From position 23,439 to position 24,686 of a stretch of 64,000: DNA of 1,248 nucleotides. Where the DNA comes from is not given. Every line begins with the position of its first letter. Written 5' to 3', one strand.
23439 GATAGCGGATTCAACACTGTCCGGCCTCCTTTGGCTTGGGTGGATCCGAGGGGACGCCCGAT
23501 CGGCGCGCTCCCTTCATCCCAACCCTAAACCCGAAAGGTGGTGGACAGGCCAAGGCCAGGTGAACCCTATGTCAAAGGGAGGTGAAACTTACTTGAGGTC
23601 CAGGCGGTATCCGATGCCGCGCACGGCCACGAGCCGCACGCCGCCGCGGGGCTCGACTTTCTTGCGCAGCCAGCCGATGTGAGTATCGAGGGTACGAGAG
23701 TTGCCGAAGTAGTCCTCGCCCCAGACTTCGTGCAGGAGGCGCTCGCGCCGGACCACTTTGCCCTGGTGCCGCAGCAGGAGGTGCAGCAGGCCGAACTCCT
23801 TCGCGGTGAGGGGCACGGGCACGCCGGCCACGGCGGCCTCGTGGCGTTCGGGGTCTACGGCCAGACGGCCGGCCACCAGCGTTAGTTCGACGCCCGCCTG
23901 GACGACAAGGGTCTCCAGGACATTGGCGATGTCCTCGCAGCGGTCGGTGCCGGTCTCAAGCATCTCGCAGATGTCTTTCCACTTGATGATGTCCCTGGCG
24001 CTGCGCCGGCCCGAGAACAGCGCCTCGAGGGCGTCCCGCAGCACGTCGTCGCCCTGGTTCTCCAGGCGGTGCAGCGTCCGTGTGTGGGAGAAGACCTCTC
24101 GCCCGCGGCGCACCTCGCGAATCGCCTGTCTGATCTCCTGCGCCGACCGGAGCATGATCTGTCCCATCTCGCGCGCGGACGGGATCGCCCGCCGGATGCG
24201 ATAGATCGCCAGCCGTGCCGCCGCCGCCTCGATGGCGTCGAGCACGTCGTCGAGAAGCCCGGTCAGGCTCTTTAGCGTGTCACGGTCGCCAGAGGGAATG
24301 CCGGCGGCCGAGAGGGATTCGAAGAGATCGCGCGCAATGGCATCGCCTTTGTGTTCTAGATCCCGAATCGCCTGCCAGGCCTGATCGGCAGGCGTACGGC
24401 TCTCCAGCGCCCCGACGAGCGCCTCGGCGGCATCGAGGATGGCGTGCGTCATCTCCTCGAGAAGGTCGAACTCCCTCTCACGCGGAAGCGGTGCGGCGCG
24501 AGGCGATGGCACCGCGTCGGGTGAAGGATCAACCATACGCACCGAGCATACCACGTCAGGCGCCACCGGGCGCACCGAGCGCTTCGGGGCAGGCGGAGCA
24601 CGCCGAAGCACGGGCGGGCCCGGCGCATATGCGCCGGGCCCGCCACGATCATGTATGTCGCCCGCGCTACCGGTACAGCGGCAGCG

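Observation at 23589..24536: One-component regulator: a DUF47 (PhoU-like) sensory domain fused to a PhoB/OmpR-type winged-helix domain, directly upstream of the pst operon.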

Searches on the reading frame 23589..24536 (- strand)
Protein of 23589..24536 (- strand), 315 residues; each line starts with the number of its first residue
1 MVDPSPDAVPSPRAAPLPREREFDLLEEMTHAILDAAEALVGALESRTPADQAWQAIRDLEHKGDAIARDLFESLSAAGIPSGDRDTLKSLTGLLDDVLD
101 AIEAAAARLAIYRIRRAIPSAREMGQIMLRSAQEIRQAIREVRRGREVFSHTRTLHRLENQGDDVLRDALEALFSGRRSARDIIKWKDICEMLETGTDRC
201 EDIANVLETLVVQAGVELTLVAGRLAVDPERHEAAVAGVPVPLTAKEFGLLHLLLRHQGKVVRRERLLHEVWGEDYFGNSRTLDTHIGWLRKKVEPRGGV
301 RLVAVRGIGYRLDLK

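Call 3: search_protein_families(library=pfam, proteins=[window:23589-24536:-], max_evalue=1)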
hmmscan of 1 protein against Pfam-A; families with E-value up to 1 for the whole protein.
window:23589-24536:- (315 aa): 5 families
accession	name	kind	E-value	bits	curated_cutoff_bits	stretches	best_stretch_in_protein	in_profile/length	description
PF00486.34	Trans_reg_C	-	1.4e-24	86.4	26.2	1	240-312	3-77/77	Transcriptional regulatory protein, C terminal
PF01865.21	PhoU_div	-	8.7e-17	61.6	24.4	1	21-212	12-213/214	Protein of unknown function DUF47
PF02319.26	E2F_TDP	-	0.01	16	25.7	1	179-210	19-50/65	E2F/DP family winged-helix DNA-binding domain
PF22029.2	PhyR_sigma2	-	0.033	14.7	27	1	152-181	12-41/55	Sigma2 domain of PhyR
PF01895.24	PhoU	-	0.35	11.7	23.5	0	122-205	2-87/89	PhoU domain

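Call 4: search_protein_families(library=ncbifam, proteins=[window:23589-24536:-], max_evalue=1)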
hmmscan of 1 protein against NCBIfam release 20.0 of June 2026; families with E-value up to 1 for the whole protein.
window:23589-24536:- (315 aa): 43 families (the best 25 are shown)
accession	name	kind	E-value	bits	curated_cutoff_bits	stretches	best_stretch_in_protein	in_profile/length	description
TIGR02154.1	PhoB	equivalog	5.1e-20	71.7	296.2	1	217-313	129-226/226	phosphate regulon transcriptional regulator PhoB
NF045914.1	RespRegNblR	equivalog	4.2e-18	65.8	300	1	223-312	135-225/228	response regulator transcription factor NblR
NF053854.1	RespRegPhoBBctds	equivalog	1.8e-17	63.5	270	1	219-312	132-224/225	two-component system response regulator PhoB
NF040534.1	resp_reg_YycF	equivalog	2.9e-17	62.7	340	1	220-312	133-227/231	response regulator YycF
NF007546.0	PRK10161.1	equivalog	5.3e-17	62.1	471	1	216-313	128-226/229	phosphate response regulator transcription factor PhoB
NF040689.1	MtrAB_MtrA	equivalog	9.7e-16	57.8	300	1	217-311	121-217/219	MtrAB system response regulator MtrA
NF041733.1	resp_reg_CseB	equivalog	2.1e-15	56.7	350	1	216-312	133-226/228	two-component system response regulator CseB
NF041209.1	resp_regPieR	equivalog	3.8e-15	56.2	450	1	243-313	158-228/231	two component system response regulator PieR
NF033117.2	vanR_ACDEGLN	exception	5.6e-15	55.5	350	1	224-312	135-225/226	VanR-ABDEGLN family response regulator transcription factor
NF000402.1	vanR-B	exception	5e-14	52.3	480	1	219-313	126-217/219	vancomycin resistance response regulator transcription factor VanR-B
NF045944.1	ResRegRpaBCyano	equivalog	8.7e-14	51.4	330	1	217-312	128-227/229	response regulator transcription factor RpaB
NF008199.0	PRK10955.1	equivalog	4e-13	49.8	341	1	219-310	133-226/232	envelope stress response regulator transcription factor CpxR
TIGR01387.1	cztR_silR_copR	subfamily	5.5e-13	49.1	279.2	1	220-312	125-218/218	heavy metal response regulator transcription factor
NF033120.0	vanR_FM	exception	8.2e-13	48.5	460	1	218-311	133-228/231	vancomycin resistance response regulator transcription factor, VanR-F/VanR-M family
NF007663.1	PRK10336.1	equivalog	5.5e-12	45.9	345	1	203-312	108-216/219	quorum sensing response regulator transcription factor QseB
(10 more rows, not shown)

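Call 5: find_homologous_proteins(query=window:23589-24536:-, max_evalue=0.001)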
Query window:23589-24536:- (315 aa): 381 proteins with E <= 0.001 among 8000 candidates; the best 120 are listed.
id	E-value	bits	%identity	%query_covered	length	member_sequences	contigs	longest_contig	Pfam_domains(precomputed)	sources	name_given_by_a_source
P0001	1.8e-189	647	95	100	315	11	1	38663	PF01865.22,PF00486.35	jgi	jgi:uncharacterized protein Yka (UPF0111/DUF47 family)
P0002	1.6e-169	581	85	100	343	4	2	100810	PF01865.22,PF00486.35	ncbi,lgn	-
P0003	8.3e-156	536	81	94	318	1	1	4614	PF01865.22,PF00486.35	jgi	jgi:uncharacterized protein Yka (UPF0111/DUF47 family)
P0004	1.3e-154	532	80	98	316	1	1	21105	PF01865.22,PF00486.35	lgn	-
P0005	3.3e-152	524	78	98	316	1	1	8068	PF01865.22,PF00486.35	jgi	jgi:uncharacterized protein Yka (UPF0111/DUF47 family)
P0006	2.5e-146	505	75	100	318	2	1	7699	PF01865.22,PF00486.35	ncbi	ncbi:MAG: DUF47 family protein [Armatimonadota bacterium]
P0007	2.4e-143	495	77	91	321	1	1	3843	PF01865.22,PF00486.35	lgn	-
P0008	3.1e-142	491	75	91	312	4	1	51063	PF01865.22,PF00486.35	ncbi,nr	ncbi:MAG: DUF47 family protein [Armatimonadota bacterium]|nr:DUF47 family protein [Armatimonadota ba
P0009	6.9e-142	490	76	94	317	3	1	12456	PF01865.22,PF00486.35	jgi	jgi:DNA-binding response OmpR family regulator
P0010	1.3e-141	489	73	100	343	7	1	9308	PF01865.22,PF00486.35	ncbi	-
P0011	7.5e-141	487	73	100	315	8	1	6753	PF01865.22,PF00486.35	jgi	jgi:uncharacterized protein Yka (UPF0111/DUF47 family)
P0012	1.0e-139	483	74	94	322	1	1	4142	PF01865.22,PF00486.35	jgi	jgi:hypothetical protein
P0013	9.6e-138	477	75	94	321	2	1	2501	PF01865.22,PF00486.35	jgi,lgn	jgi:uncharacterized protein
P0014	2.3e-137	475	72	100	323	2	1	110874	PF01865.22,PF00486.35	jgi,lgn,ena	-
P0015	1.1e-136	473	72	97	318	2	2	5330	PF01865.22,PF00486.35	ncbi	-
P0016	1.4e-136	473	73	94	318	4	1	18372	PF01865.22,PF00486.35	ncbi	-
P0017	1.6e-136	473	72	97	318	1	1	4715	PF01865.22,PF00486.35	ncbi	-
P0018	2.7e-135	469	71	100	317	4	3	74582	PF01865.22,PF00486.35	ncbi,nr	ncbi:MAG: DUF47 family protein [Armatimonadota bacterium]|nr:DUF47 family protein [Armatimonadota ba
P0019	6.5e-135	467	73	94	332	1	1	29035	PF01865.22,PF00486.35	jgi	-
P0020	1.7e-134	466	71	99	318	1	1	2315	PF01865.22,PF00486.35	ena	-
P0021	9.7e-134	464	70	100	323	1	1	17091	PF01865.22,PF00486.35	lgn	-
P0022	2.2e-133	462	69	99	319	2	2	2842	PF01865.22,PF00486.35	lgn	-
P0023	2.2e-133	462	69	100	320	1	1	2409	PF01865.22,PF00486.35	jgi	jgi:uncharacterized protein Yka (UPF0111/DUF47 family)/DNA-binding winged helix-turn-helix (wHTH) pr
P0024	2.9e-133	462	71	95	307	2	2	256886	PF01865.22,PF00486.35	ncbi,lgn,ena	-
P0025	3.1e-133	462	70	99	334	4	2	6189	PF01865.22,PF00486.35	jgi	jgi:DNA-binding response OmpR family regulator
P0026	6.7e-133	461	72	93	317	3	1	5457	PF01865.22,PF00486.35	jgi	jgi:uncharacterized protein Yka (UPF0111/DUF47 family)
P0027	7.0e-133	461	70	100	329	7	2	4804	PF01865.22,PF00486.35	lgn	-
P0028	1.5e-132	460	69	97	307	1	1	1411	PF01865.22,PF00486.35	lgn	-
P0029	2.3e-132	459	71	97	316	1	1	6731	PF01865.22,PF00486.35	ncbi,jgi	jgi:uncharacterized protein Yka (UPF0111/DUF47 family)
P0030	2.7e-132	459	69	97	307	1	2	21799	PF01865.22,PF00486.35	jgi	-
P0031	3.0e-132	459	69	97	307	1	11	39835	PF01865.22,PF00486.35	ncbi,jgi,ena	-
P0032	3.0e-132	459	70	100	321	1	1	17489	PF01865.22,PF00486.35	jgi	jgi:hypothetical protein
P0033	3.5e-132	458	72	93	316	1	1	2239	PF01865.22,PF00486.35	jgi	jgi:DNA-binding response OmpR family regulator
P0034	3.5e-132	458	68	99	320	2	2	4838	PF01865.22,PF00486.35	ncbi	-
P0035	4.3e-132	458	69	100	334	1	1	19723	PF01865.22,PF00486.35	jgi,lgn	jgi:hypothetical protein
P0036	4.6e-132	458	68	100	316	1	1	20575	PF01865.22,PF00486.35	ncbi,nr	ncbi:MAG TPA: DUF47 family protein [bacterium]|nr:DUF47 family protein [bacterium]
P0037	4.9e-132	458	69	97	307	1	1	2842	PF01865.22,PF00486.35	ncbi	ncbi:MAG: DUF47 family protein [bacterium]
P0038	5.3e-132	458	68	99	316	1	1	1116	PF01865.22,PF00486.35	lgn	-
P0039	6.0e-132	458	68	100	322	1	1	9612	PF01865.22,PF00486.35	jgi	jgi:hypothetical protein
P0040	7.8e-132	457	69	97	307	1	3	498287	PF01865.22,PF00486.35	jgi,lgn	jgi:DNA-binding response OmpR family regulator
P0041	9.1e-132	457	69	97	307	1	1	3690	PF01865.22,PF00486.35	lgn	-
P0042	9.9e-132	457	69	97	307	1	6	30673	PF01865.22,PF00486.35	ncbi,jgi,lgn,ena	-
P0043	1.2e-131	457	69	97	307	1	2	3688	PF01865.22,PF00486.35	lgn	-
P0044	1.4e-131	457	70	97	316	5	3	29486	PF01865.22,PF00486.35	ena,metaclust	metaclust:\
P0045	1.4e-131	456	69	97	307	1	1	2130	PF01865.22,PF00486.35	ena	-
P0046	1.4e-131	456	69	97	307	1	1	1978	PF01865.22,PF00486.35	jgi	-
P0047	1.6e-131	456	69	97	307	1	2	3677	PF01865.22,PF00486.35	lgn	-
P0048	2.2e-131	456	70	100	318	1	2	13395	PF01865.22,PF00486.35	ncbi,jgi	jgi:uncharacterized protein Yka (UPF0111/DUF47 family)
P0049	3.0e-131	455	71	93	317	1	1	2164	PF01865.22,PF00486.35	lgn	-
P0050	3.2e-131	455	68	97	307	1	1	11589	PF01865.22,PF00486.35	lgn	-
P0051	5.1e-131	455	68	98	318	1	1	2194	PF01865.22,PF00486.35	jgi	jgi:DNA-binding response OmpR family regulator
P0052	7.3e-131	454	68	97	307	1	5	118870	PF01865.22,PF00486.35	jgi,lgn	jgi:hypothetical protein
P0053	2.3e-130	452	69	99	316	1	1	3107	PF01865.22,PF00486.35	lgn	-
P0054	5.9e-130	451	68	97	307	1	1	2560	PF01865.22,PF00486.35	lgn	-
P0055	7.4e-130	451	70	93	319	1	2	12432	PF01865.22,PF00486.35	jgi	jgi:uncharacterized protein Yka (UPF0111/DUF47 family)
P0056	7.7e-130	451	69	97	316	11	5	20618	PF01865.22,PF00486.35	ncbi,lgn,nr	ncbi:MAG: DUF47 family protein [Armatimonadetes bacterium]|nr:DUF47 family protein [Armatimonadota b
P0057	9.6e-130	450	68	98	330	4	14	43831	PF01865.22,PF00486.35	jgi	jgi:uncharacterized protein Yka (UPF0111/DUF47 family)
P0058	1.2e-129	450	70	98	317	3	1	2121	PF01865.22,PF00486.35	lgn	-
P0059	1.4e-129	450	69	95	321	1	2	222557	PF01865.22,PF00486.35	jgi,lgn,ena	-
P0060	1.4e-129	450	73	91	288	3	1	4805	PF01865.22,PF00486.35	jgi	jgi:uncharacterized protein Yka (UPF0111/DUF47 family)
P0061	2.2e-129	449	68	96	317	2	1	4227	PF01865.22,PF00486.35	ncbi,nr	ncbi:MAG TPA: DUF47 family protein [bacterium]|nr:DUF47 family protein [bacterium]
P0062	3.2e-129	449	68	100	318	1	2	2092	PF01865.22,PF00486.35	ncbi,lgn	-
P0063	3.6e-129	449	70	93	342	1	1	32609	PF01865.22,PF00486.35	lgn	-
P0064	3.9e-129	448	68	97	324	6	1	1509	PF01865.22,PF00486.35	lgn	-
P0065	4.1e-129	448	69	96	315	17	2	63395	PF01865.22,PF00486.35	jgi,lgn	jgi:hypothetical protein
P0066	4.2e-129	448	68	98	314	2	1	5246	PF01865.22,PF00486.35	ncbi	-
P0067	4.8e-129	448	67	99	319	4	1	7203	PF01865.22,PF00486.35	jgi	jgi:DNA-binding response OmpR family regulator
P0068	6.1e-129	448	69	95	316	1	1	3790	PF01865.22,PF00486.35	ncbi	-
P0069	7.4e-129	448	68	99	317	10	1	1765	PF01865.22,PF00486.35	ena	-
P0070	8.0e-129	447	68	96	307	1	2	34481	PF01865.22,PF00486.35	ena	-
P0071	8.2e-129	447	69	99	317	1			PF01865.22,PF00486.35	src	-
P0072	8.3e-129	447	68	99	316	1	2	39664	PF01865.22,PF00486.35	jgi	-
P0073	1.2e-128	447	68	97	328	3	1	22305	PF01865.22,PF00486.35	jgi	jgi:uncharacterized protein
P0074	1.3e-128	447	68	100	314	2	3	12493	PF01865.22,PF00486.35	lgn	-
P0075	2.0e-128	446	68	96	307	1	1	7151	PF01865.22,PF00486.35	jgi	-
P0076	2.4e-128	446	68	96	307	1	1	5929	PF01865.22,PF00486.35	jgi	-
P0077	2.6e-128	446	68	96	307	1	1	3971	PF01865.22,PF00486.35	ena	-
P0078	3.0e-128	446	68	97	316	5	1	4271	PF01865.22,PF00486.35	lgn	-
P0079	3.5e-128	445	67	100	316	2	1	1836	PF01865.22,PF00486.35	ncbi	-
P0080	4.1e-128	445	69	99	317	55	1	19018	PF01865.22,PF00486.35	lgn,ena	-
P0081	1.1e-127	444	72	92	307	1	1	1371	PF01865.22,PF00486.35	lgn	-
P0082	1.8e-127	443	67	96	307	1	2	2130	PF01865.22,PF00486.35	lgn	-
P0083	2.3e-127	443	67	96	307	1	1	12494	PF01865.22,PF00486.35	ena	-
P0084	3.0e-127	442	68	100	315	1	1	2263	PF01865.22,PF00486.35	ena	-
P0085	5.1e-127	441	69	97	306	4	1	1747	PF01865.22,PF00486.35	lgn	-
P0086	6.9e-127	441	70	95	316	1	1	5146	PF01865.22,PF00486.35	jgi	jgi:uncharacterized protein Yka (UPF0111/DUF47 family)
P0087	8.5e-127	441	67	97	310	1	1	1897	PF01865.22,PF00486.35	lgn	-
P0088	1.1e-126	440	68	97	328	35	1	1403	PF01865.22,PF00486.35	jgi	-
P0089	1.2e-126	440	68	96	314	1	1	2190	PF01865.22,PF00486.35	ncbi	-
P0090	1.8e-126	440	66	97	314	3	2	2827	PF01865.22,PF00486.35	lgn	-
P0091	1.8e-126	440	67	99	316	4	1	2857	PF01865.22,PF00486.35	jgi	-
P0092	2.2e-126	439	65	100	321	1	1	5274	PF01865.22,PF00486.35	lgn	-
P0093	2.7e-126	439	71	91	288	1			PF01865.22,PF00486.35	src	-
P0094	3.0e-126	439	67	99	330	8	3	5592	PF01865.22,PF00486.35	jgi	jgi:uncharacterized protein Yka (UPF0111/DUF47 family)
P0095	3.1e-126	439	69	94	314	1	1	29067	PF01865.22,PF00486.35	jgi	jgi:uncharacterized protein Yka (UPF0111/DUF47 family)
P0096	3.5e-126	439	70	92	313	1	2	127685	PF01865.22,PF00486.35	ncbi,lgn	-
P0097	4.1e-126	438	68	96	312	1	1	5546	PF01865.22,PF00486.35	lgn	-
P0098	4.6e-126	438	65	99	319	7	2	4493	PF01865.22,PF00486.35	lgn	-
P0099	6.0e-126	438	67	99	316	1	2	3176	PF01865.22,PF00486.35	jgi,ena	-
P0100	7.2e-126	438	67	100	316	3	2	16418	PF01865.22,PF00486.35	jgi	jgi:hypothetical protein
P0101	1.3e-125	437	67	98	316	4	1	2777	PF01865.22,PF00486.35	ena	-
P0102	1.4e-125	437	66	99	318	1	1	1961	PF01865.22,PF00486.35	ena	-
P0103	1.9e-125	436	69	95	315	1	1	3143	PF01865.22,PF00486.35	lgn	-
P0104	2.1e-125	436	66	99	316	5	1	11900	PF01865.22,PF00486.35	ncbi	-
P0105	2.2e-125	436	71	91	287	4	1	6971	PF01865.22,PF00486.35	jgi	-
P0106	3.2e-125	436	66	98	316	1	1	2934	PF01865.22,PF00486.35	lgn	-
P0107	3.9e-125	435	66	100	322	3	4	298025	PF01865.22,PF00486.35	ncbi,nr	ncbi:MAG: DUF47 family protein [Armatimonadota bacterium]|nr:DUF47 family protein [Armatimonadota ba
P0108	4.7e-125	435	66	100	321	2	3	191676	PF01865.22,PF00486.35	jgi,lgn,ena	-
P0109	5.0e-125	435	69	95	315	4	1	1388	PF01865.22,PF00486.35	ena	-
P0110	6.4e-125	435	67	97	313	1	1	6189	PF01865.22,PF00486.35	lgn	-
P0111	7.1e-125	434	66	97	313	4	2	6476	PF01865.22,PF00486.35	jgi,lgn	jgi:uncharacterized protein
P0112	8.9e-125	434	66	97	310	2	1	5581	PF01865.22,PF00486.35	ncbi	ncbi:MAG TPA: DUF47 family protein [bacterium]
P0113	1.5e-124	433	68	96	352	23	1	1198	PF01865.22,PF00486.35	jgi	jgi:hypothetical protein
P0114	1.5e-124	433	67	98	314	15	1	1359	PF01865.22,PF00486.35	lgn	-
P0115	1.6e-124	433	68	97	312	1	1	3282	PF01865.22,PF00486.35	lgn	-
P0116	1.7e-124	433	67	97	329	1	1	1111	PF01865.22,PF00486.35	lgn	-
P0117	1.7e-124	433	65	93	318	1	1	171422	PF01865.22,PF00486.35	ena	-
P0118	1.8e-124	433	67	98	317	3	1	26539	PF01865.22,PF00486.35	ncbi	-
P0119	2.6e-124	433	66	98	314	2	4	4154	PF01865.22,PF00486.35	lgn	-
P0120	3.1e-124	432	69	94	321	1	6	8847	PF01865.22,PF00486.35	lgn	-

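Call 13: find_related_loci(query=window:23589-24536:-, collection=genome_contigs, flank=10000)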
Query window:23589-24536:- (315 aa) in genome_contigs; peptide patterns used: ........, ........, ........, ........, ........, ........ (x = any residue, [..] = any of these).
335 stretches matched a pattern; 131 encode a relative of the query (tblastn E <= 1e-3); the best 80 are kept; 79 distinct loci.
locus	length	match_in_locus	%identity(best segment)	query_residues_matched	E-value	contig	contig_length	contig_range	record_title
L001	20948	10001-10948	85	1-315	2e-160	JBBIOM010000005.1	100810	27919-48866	MAG: Armatimonadota bacterium isolate EPS170215_bin_28 NODE_100_length_100810_cov_32.072900, whole genome shotgun sequen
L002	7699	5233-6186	75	1-315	5e-146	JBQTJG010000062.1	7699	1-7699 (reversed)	MAG: Armatimonadota bacterium isolate SAR307 c_000000131348, whole genome shotgun sequence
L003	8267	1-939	96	3-315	0e+0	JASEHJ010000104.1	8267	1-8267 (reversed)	MAG: bacterium isolate Yes70-20 NODE_104_length_8267_cov_4.399294, whole genome shotgun sequence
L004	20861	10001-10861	75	29-315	5e-135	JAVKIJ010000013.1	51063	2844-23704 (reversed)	MAG: Candidatus Fervidifonticultor quintus isolate JZ-2_201803_bins_44 JZ-2_201803_bins_44_scaffold_13, whole genome sho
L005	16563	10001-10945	68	1-315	7e-133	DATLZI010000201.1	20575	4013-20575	MAG TPA_asm: bacterium isolate SMAG_U13294 k141_145206, whole genome shotgun sequence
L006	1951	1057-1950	74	8-308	2e-142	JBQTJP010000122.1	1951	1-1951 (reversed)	MAG: Armatimonadota bacterium isolate SAR42 c_000000124476, whole genome shotgun sequence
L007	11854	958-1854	68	12-314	5e-131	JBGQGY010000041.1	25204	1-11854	MAG: bacterium isolate OBJ2_061818_090_16 k141_306936_length_25204_cov_19.2415, whole genome shotgun sequence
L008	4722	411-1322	69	11-314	5e-132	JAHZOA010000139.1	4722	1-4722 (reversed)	MAG: Armatimonadota bacterium isolate CR_Sed_300A_bin.46 scaffold_7246, whole genome shotgun sequence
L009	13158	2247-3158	69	8-314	2e-128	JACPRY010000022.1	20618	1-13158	MAG: Armatimonadetes bacterium isolate NC_groundwater_691_Ag_S-0.2um_64_11 S36_SO-2_scaffold_37093, whole genome shotgun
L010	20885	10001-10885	71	20-314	2e-127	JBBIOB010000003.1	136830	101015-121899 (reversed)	MAG: Armatimonadota bacterium isolate ESF170215_bin_27 NODE_99_length_136830_cov_3.20201, whole genome shotgun sequence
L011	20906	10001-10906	66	10-313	6e-128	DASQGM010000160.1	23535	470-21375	MAG TPA_asm: bacterium isolate SMAG_U11806 k141_588441, whole genome shotgun sequence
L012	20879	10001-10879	68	22-314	1e-127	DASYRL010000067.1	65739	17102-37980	MAG TPA_asm: bacterium isolate SMAG_U4510 k141_499124, whole genome shotgun sequence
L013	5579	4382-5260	68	22-314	3e-127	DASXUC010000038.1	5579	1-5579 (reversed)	MAG TPA_asm: bacterium isolate SMAG_U4708 k141_1881443, whole genome shotgun sequence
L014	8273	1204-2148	71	1-314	2e-126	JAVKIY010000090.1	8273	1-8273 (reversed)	MAG: Candidatus Fervidifonticultor tertius isolate JZ-2_201907_bins_90 JZ-2_201907_bins_90_scaffold_90, whole genome sho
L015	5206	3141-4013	68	20-311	2e-127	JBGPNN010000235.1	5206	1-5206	MAG: bacterium isolate OBJ_0618_7090110_213 k141_4171915_length_5206_cov_11.0124, whole genome shotgun sequence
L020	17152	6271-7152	68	22-315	4e-122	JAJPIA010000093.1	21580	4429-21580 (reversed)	MAG: Bacillota bacterium isolate Centralia_MAG_233 k107_33926388, whole genome shotgun sequence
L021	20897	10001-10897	64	10-313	1e-121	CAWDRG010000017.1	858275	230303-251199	MAG: uncultured Firmicutes bacterium isolate MFD05377.bin.2.149 genome assembly, contig: contig_82879, whole genome shot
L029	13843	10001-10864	70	25-313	2e-117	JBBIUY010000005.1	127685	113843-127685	MAG: Armatimonadota bacterium isolate BR2S70218_bin_64 NODE_135_length_127685_cov_27.545812, whole genome shotgun sequen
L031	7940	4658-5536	65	20-313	1e-111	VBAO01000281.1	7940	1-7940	MAG: Bacillati bacterium ANGP1 isolate NP_7 14_1009_09_30cm_scaffold_39634, whole genome shotgun sequence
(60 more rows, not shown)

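Call 16: search_protein_representatives(protein=window:23589-24536:-)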
Query: 315 residues. Proteins with E-value up to 0.001 (for the whole library): 52166; up to 1e-10: 6147; up to 1e-30: 18. The best 150 are listed.
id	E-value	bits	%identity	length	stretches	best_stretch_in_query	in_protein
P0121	2.3e-119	414.6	66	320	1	16-314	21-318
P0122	1.0e-96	340.3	68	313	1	31-277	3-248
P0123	7.1e-79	281.7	74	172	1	147-314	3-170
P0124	3.9e-75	269.4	65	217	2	212-315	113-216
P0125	2.1e-55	204.6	61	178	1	9-180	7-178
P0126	1.4e-51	192.1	67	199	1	31-178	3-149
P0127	3.4e-48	181.0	88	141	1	1-102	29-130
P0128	8.5e-40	153.4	60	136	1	14-144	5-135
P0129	9.0e-38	146.8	58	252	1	5-145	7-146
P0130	1.2e-35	139.8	40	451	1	17-212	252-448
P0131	6.4e-34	134.1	36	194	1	32-213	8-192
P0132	1.4e-33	133.0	40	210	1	17-213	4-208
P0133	3.2e-32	128.5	39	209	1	17-214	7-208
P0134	8.6e-32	127.1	38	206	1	18-212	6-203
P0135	1.3e-31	126.6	60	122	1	31-149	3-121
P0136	1.5e-31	126.3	49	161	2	225-312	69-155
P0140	1.4e-30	123.2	46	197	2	215-307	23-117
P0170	1.1e-27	113.7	32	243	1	10-235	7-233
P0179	3.3e-27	112.1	32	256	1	6-213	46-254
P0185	1.1e-26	110.4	41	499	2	225-314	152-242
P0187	1.1e-26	110.4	45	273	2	217-313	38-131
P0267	5.2e-24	101.6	38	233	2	220-310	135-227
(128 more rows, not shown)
